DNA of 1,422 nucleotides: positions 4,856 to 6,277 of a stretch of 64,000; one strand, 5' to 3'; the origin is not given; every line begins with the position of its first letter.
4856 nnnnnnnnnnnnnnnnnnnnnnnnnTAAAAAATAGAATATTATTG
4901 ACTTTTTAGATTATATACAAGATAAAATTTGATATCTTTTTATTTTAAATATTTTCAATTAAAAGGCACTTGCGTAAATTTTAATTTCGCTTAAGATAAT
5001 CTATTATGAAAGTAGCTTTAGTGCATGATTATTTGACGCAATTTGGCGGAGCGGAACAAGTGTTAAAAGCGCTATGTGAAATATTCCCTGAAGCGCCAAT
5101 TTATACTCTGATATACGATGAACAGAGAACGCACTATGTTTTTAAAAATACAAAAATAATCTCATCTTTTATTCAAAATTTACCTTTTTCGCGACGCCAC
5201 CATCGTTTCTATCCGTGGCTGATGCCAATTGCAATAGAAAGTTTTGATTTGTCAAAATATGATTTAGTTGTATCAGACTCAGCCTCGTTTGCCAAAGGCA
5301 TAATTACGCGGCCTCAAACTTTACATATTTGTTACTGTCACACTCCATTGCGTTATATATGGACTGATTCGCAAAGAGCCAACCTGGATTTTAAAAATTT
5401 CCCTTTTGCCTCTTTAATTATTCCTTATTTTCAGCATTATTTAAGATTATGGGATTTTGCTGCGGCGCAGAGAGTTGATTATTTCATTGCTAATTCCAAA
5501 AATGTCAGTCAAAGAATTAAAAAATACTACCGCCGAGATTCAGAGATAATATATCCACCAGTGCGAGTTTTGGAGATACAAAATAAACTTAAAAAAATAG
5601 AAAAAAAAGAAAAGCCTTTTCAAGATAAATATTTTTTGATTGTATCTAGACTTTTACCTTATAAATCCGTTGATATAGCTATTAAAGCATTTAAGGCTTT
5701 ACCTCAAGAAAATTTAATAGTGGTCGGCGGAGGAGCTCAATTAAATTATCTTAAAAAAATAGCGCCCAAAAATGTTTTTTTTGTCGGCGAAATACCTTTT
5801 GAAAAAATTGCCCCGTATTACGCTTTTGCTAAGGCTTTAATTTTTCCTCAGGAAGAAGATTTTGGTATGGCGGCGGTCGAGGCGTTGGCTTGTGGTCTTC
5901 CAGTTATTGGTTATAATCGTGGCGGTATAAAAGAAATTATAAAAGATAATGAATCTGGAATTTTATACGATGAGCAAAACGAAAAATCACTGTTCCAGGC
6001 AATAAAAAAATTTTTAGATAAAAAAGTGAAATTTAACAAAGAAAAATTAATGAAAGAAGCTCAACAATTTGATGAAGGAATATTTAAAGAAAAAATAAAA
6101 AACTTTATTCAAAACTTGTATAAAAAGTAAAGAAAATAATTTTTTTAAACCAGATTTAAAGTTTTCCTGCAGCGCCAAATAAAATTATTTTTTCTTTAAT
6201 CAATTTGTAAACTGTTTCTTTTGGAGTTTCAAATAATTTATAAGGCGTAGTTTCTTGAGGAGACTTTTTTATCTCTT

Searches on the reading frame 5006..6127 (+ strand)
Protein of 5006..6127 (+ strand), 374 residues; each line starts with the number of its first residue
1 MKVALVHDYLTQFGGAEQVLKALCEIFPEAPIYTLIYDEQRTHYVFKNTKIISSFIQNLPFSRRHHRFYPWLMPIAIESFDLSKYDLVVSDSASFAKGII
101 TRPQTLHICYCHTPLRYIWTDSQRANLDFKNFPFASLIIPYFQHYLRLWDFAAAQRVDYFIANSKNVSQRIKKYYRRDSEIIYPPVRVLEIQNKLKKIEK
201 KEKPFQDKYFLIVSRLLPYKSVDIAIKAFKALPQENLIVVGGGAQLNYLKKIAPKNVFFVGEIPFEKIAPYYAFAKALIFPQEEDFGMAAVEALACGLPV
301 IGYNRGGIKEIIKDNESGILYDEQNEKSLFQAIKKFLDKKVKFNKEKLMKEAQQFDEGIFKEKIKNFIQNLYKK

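Call 9: find_related_loci(query=window:5006-6127:+, collection=genome_contigs, flank=10000)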
Query window:5006-6127:+ (374 aa) in genome_contigs; peptide patterns used: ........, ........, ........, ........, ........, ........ (x = any residue, [..] = any of these).
599 stretches matched a pattern (row limit reached: there are more); 31 encode a relative of the query (tblastn E <= 1e-3); 31 distinct loci.
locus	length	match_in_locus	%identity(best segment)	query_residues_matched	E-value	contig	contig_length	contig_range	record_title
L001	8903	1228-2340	92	4-374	0e+0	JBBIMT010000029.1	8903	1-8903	MAG: bacterium isolate AR170220_bin_239 NODE_1162_length_8903_cov_4.19576, whole genome shotgun sequence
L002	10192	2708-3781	51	1-370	4e-119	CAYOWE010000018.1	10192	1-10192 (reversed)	MAG TPA_asm: uncultured Candidatus Saccharibacteria bacterium isolate SRP178699_co1_625 genome assembly, contig: NODE_90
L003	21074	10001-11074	51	1-370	1e-118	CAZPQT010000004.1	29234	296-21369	MAG TPA_asm: uncultured Candidatus Saccharibacteria bacterium isolate binchicken_co100_470 genome assembly, contig: NODE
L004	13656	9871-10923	49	1-363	1e-110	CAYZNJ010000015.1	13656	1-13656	MAG TPA_asm: uncultured Candidatus Saccharibacteria bacterium isolate SRP269290_co1_1157 genome assembly, contig: NODE_6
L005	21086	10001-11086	45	1-374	3e-100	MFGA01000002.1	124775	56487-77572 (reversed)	MAG: Candidatus Falkowbacteria bacterium RIFOXYA2_FULL_38_12 rifoxya2_full_scaffold_108, whole genome shotgun sequence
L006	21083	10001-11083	43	1-373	9e-93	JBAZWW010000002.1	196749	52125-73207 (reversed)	MAG: Patescibacteria group bacterium isolate SO_2017_GW1_41 NODE_537_length_196749_cov_1.715841_OW334_2017, whole genome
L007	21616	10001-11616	45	1-363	1e-91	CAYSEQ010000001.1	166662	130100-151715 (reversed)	MAG TPA_asm: uncultured Gammaproteobacteria bacterium isolate binchicken_co30_31 genome assembly, contig: NODE_108_lengt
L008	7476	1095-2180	43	2-368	2e-90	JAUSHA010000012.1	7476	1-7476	MAG: bacterium isolate E14_metabat.bin.161 E14_k141_744251, whole genome shotgun sequence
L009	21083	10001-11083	44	1-374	3e-90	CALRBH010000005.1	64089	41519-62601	MAG: Candidatus Uhrbacteria bacterium RIFOXYB12_FULL_58_10 isolate ZH-03nov15-118 genome assembly, contig: ZH-3nov15-C25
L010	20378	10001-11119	43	1-369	3e-89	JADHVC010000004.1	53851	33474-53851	MAG: Patescibacteria group bacterium isolate BS150m-G62 BS-150m-C425, whole genome shotgun sequence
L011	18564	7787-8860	40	1-371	5e-88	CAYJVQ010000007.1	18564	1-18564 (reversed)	MAG TPA_asm: uncultured Gammaproteobacteria bacterium isolate ERP125453_co1_318 genome assembly, contig: NODE_2981_lengt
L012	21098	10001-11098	39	2-374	6e-84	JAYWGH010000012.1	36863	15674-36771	MAG: bacterium isolate GLR20_GL16_DN_1_metabinner_7 GLR20_GL16_DN_1_metabinner_7_11, whole genome shotgun sequence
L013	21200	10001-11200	39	2-371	5e-84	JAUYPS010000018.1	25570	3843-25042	MAG: bacterium isolate C4_metabat.bin.47 C4_k141_574202, whole genome shotgun sequence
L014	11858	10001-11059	40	1-364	2e-85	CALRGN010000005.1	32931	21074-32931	MAG: Candidatus Uhrbacteria bacterium isolate TH-11nov19-157 genome assembly, contig: TH-11nov19-C3090, whole genome sho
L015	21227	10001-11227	39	2-369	3e-82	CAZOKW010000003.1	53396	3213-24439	MAG TPA_asm: uncultured Candidatus Saccharibacteria bacterium isolate SRP178908_co1_360 genome assembly, contig: NODE_30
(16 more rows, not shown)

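Call 14: find_encoding_contigs(protein=window:5006-6127:+, flank=10000, max_places=10)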
Protein window:5006-6127:+ (374 aa): 1 contig read that carries it; 1 place shown.
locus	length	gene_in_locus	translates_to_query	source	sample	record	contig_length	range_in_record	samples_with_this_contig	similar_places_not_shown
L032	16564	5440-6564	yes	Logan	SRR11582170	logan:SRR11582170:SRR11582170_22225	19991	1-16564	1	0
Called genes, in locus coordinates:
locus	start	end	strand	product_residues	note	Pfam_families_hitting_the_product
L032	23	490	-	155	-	-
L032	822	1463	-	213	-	-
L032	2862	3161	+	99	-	-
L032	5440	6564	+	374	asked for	PF13439:Glyco_transf_4, PF20706:GT4-conflict (weak), PF00534:Glycos_transf_1, PF13692:Glyco_trans_1_4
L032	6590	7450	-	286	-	PF01116:F_bP_aldolase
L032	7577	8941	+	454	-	PF13406:SLT_2 (weak)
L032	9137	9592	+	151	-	PF05198:IF3_N, PF00707:IF3_C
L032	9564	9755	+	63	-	PF01632:Ribosomal_L35p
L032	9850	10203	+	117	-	PF00453:Ribosomal_L20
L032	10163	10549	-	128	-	PF04892:VanZ-LLP1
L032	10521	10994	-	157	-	PF00293:NUDIX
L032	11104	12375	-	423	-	PF27218:MJ0043_C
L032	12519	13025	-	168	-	-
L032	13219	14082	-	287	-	PF01370:Epimerase, PF04321:RmlD_sub_bind, PF07993:NAD_binding_4, PF02719:Polysacc_synt_2 (weak), PF16363:GDP_Man_Dehyd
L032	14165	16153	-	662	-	PF00270:DEAD (faint), PF04851:ResIII, PF17757:UvrB_inter, PF27431:UvrB_3rd, PF00271:Helicase_C, PF12344:UvrB, PF02151:UVR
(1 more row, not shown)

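Call 26: find_homologous_proteins(query=window:5006-6127:+, max_evalue=1e-100)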
Query window:5006-6127:+ (374 aa): 1584 proteins with E <= 1e-100 among 8000 candidates; the best 120 are listed.
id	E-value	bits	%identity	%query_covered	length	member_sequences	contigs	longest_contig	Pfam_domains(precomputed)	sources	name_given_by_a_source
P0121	1.5e-248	842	100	100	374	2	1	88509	PF00534.27,PF13439.13,PF20706.4,PF13692.13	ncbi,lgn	-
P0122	3.5e-202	690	78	99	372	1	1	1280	PF00534.27,PF13439.13,PF20706.4,PF13692.13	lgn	-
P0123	4.5e-199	679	77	99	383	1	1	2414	PF00534.27,PF13439.13,PF20706.4,PF13692.13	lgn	-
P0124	2.2e-193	661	76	100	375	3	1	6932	PF00534.27,PF13439.13,PF20706.4,PF13692.13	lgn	-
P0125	2.4e-189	647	76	99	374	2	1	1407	PF00534.27,PF13439.13,PF13692.13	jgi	jgi:glycosyltransferase involved in cell wall biosynthesis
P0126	9.1e-188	642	74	100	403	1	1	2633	PF00534.27,PF13439.13,PF20706.4,PF13692.13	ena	-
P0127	1.5e-127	444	56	100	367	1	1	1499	PF00534.27,PF13439.13,PF13692.13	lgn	-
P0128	1.5e-125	438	55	100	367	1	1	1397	PF00534.27,PF13439.13,PF20706.4,PF13692.13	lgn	-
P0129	5.9e-124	432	55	100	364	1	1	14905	PF00534.27,PF13439.13,PF20706.4,PF13692.13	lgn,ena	-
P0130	1.3e-123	431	54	99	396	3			PF00534.27,PF13524.13,PF13439.13,PF20706.4,PF13692.13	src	-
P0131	2.5e-122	427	53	99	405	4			PF00534.27,PF13524.13,PF13439.13,PF20706.4,PF13692.13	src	-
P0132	6.3e-122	426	53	100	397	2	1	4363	PF00534.27,PF13439.13,PF13692.13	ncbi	-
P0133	6.4e-122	426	56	99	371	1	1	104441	PF00534.27,PF13439.13,PF13692.13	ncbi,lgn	-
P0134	1.4e-121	424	55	99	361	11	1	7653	PF00534.27,PF13439.13,PF13692.13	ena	-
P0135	5.2e-121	423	53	99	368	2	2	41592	PF00534.27,PF13524.13,PF13439.13,PF13692.13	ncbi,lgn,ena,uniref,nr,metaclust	ncbi:MAG: glycosyl transferase [Candidatus Portnoybacteria bacterium RBG_13_40_8]|uniref:Glycosyl tr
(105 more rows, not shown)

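Call 27: find_encoding_contigs(protein=P0124, flank=10000, max_places=4)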
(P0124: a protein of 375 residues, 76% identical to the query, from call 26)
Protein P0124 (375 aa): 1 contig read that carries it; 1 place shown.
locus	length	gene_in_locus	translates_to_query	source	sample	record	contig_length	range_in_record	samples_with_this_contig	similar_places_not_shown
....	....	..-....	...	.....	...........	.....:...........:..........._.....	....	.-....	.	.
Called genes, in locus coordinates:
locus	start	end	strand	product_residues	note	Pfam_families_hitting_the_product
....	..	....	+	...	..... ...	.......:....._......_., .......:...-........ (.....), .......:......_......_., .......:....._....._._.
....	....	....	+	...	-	-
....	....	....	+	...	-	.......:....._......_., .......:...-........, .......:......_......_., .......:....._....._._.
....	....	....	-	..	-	-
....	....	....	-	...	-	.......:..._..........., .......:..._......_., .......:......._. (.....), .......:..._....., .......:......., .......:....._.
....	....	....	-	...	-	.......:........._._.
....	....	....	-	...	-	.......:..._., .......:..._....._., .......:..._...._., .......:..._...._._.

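Call 28: find_encoding_contigs(protein=P0126, flank=10000, max_places=4)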
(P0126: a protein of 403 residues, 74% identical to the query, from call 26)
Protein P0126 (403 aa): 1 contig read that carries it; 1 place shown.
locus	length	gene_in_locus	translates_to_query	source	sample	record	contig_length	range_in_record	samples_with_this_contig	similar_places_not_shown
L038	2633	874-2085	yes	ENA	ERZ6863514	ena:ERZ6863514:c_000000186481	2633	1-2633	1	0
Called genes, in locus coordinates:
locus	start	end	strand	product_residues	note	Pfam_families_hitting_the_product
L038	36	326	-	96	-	-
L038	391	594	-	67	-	PF04070:DUF378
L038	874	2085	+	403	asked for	PF13439:Glyco_transf_4, PF20706:GT4-conflict (weak), PF00534:Glycos_transf_1, PF13692:Glyco_trans_1_4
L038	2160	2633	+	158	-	?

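Call 29: find_encoding_contigs(protein=P0123, flank=10000, max_places=4)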
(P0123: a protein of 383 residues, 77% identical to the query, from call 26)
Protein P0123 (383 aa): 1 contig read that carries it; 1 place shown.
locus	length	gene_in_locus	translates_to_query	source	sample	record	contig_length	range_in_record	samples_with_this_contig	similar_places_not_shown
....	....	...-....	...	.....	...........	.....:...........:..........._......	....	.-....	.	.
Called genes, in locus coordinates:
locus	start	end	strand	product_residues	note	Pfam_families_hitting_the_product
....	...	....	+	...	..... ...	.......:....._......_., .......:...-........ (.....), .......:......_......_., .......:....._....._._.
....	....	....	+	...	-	-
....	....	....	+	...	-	?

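Call 31: list_cluster_members(proteins=[P0121])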
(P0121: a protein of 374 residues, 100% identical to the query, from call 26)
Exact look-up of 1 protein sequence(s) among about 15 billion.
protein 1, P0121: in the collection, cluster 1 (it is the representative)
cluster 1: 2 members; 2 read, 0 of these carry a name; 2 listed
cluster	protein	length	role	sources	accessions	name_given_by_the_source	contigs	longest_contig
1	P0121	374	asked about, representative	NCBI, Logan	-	-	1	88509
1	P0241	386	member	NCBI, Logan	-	-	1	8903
